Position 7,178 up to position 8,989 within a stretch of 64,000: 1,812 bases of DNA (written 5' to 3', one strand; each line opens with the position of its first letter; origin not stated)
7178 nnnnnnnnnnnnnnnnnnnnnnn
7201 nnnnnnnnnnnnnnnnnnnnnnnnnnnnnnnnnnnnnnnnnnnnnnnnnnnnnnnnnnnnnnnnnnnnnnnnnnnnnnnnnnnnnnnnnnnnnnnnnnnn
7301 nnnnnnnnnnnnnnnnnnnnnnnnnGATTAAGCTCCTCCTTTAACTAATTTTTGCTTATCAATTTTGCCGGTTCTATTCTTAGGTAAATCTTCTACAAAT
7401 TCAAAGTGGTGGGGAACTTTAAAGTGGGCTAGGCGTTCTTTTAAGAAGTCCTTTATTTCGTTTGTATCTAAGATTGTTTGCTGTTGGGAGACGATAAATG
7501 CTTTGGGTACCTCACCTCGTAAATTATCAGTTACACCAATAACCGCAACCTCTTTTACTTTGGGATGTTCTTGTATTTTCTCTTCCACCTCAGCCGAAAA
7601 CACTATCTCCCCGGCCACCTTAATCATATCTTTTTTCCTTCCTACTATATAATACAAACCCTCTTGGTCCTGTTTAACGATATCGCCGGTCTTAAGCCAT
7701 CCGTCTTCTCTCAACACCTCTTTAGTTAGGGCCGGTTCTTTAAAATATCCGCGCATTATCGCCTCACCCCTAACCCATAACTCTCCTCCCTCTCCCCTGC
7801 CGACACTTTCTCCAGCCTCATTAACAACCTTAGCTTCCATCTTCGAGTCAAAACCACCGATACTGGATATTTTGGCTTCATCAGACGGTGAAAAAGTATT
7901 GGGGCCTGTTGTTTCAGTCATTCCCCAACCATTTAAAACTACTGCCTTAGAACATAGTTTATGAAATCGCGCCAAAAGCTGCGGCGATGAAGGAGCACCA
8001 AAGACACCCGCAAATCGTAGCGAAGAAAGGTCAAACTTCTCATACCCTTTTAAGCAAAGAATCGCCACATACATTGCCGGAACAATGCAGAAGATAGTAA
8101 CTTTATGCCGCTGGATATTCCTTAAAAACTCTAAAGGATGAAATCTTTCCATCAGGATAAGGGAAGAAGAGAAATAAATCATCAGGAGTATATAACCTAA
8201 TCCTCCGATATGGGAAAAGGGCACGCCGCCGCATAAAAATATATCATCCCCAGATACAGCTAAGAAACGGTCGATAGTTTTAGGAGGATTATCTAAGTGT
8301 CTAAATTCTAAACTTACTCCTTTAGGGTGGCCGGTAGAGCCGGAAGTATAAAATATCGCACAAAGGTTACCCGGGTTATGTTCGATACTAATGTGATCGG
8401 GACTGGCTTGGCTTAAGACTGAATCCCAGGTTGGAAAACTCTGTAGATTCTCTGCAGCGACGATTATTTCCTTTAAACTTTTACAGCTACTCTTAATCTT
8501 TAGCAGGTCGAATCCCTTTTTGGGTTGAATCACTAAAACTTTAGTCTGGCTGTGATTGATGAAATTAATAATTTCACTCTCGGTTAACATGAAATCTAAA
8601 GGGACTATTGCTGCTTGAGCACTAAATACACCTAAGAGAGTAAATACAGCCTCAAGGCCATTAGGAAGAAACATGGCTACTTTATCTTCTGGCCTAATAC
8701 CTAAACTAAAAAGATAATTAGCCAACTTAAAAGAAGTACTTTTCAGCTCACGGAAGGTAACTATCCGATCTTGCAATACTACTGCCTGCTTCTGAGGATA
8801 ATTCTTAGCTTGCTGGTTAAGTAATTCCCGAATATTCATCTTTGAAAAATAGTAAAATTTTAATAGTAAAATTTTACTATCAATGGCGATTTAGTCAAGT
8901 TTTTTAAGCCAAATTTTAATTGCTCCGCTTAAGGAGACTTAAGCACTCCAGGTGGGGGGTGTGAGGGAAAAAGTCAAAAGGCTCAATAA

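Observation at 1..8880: Twelve-gene aromatic (type II) polyketide synthase operon in an apparently non-actinomycete genome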

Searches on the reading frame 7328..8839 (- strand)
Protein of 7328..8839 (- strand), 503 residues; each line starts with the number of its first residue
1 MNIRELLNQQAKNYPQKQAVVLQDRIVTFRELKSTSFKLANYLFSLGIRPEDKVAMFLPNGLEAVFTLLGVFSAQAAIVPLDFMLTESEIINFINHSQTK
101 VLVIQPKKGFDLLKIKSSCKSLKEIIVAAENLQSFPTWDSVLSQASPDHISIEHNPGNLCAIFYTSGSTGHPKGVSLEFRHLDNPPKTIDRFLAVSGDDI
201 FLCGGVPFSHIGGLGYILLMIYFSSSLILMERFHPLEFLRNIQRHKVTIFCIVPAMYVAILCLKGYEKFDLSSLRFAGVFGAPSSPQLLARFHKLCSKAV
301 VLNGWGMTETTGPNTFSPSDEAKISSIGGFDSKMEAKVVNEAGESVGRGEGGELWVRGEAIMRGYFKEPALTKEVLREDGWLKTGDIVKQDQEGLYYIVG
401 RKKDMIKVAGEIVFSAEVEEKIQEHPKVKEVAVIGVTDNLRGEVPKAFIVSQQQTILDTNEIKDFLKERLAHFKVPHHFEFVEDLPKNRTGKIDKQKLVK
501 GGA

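Call 3: search_protein_families(library=pfam, proteins=[window:7328-8839:-], max_evalue=0.01)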
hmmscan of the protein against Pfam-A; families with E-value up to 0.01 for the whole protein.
window:7328-8839:- (503 aa): 2 families
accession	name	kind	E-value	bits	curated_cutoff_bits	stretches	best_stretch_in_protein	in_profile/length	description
PF00501.34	AMP-binding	-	2.1e-79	267.5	29.9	1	8-366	2-384/384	AMP-binding enzyme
PF13193.12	AMP-binding_C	-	4.1e-22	79.3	24.5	1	417-492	1-76/76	AMP-binding enzyme C-terminal domain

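Call 5: search_protein_families(library=ncbifam, proteins=[window:7328-8839:-], max_evalue=0.01)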
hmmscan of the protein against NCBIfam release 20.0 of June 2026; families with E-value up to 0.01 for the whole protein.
window:7328-8839:- (503 aa): 108 families (the best 25 are shown)
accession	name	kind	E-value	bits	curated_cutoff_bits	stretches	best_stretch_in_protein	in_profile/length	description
NF004837.0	PRK06187.1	subfamily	2.5e-123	412.2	476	1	1-498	8-518/531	long-chain-fatty-acid--CoA ligase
NF005801.1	PRK07656.1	equivalog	1.5e-90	304.2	657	1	3-498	3-499/500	FadD3 family acyl-CoA ligase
NF006182.0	PRK08316.1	subfamily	6e-89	298.9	663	1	3-498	13-513/523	fatty acyl-CoA synthetase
NF005307.0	PRK06839.1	equivalog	5.9e-87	292.4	748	1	6-500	7-491/496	o-succinylbenzoate--CoA ligase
NF009233.0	PRK12583.1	subfamily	2.9e-85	286.8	832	1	3-498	20-546/558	fatty acid CoA ligase family protein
NF006181.0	PRK08314.1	subfamily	7.2e-84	282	705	2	135-498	183-550/563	long-chain-fatty-acid--CoA ligase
NF002966.0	PRK03640.1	equivalog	2.7e-81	273.6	556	1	3-499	4-477/483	o-succinylbenzoate--CoA ligase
NF052269.1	Staph_lig_FadD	equivalog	6.3e-80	268.9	650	1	7-500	6-491/499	long-chain-fatty-acid--CoA ligase FadD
NF005702.0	PRK07514.1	subfamily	1.3e-78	264.6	558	1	4-498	6-496/506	malonyl-CoA synthase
TIGR03098.1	ligase_PEP_1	hypoth_equivalog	6.1e-78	262.5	592.35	1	3-498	2-514/517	acyl-CoA ligase (AMP-forming), exosortase A system-associated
NF005947.1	PRK08008.1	equivalog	9.5e-77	258.7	651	1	2-498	8-517/518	crotonobetaine/carnitine-CoA ligase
NF005220.0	PRK06710.1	equivalog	1.2e-75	254.7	1116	2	123-499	172-550/563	long-chain-fatty-acid--CoA ligase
NF004822.0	PRK06178.1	equivalog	9.5e-74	249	782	1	3-500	39-565/571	acyl-CoA synthetase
NF005857.1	PRK07786.1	exception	1.2e-73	248.4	733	1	6-498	14-508/513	fatty-acid--CoA ligase FadD5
NF005676.0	PRK07470.1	equivalog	1.4e-73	248.4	774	1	1-498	20-525/544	acyl-CoA synthetase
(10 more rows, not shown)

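Call 53: search_solved_structures(query=window:7328-8839:-, max_evalue=1e-40)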
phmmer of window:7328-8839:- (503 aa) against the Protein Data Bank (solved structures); distinct sequences matched with E-value up to 1e-40: 54.
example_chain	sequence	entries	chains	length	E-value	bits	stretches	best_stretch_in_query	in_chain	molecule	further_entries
5bsw_A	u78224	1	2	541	1.5e-62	215.1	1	25-497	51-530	4-coumarate--CoA ligase 2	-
5bsm_A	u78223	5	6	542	4.1e-62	213.6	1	25-497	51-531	4-coumarate--CoA ligase 2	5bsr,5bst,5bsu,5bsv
5u95_A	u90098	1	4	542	2.8e-61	210.8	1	25-497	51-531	4-coumarate--CoA ligase 2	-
8wev_A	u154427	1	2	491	9.9e-61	209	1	11-496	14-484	Feruloyl-CoA Synthetase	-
8weu_A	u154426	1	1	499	1e-60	209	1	11-496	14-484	Fatty-acyl-CoA synthase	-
6k4c_A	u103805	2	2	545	3.1e-60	207.4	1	25-498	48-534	Ancestral luciferase AncLamp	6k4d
6mfy_A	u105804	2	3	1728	1.2e-59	205.5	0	5-498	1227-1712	Linear gramicidin synthase subunit A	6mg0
6mfz_A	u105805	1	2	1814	1.5e-59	205.2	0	5-498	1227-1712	Linear gramicidin synthase subunit A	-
9be3_A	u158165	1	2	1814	1.5e-59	205.2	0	5-498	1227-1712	Linear gramicidin synthase subunit A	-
9be4_A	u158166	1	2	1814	1.5e-59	205.2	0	5-498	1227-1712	Linear gramicidin synthase subunit A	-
9meh_A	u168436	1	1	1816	1.5e-59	205.2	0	5-498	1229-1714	Linear gramicidin synthase subunit A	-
8xjz_C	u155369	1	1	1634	6.7e-57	196.4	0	6-498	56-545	Peptide synthetase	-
3a9u_A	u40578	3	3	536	7.5e-57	196.2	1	24-498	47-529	4-coumarate--CoA ligase | 4-coumarate:CoA ligase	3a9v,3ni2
3tsy_A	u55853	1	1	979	9.8e-57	195.9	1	25-497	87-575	Fusion Protein 4-coumarate--CoA ligase 1, Resveratrol synthase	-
4g37_A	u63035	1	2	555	2.4e-56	194.5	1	27-498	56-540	Luciferin 4-monooxygenase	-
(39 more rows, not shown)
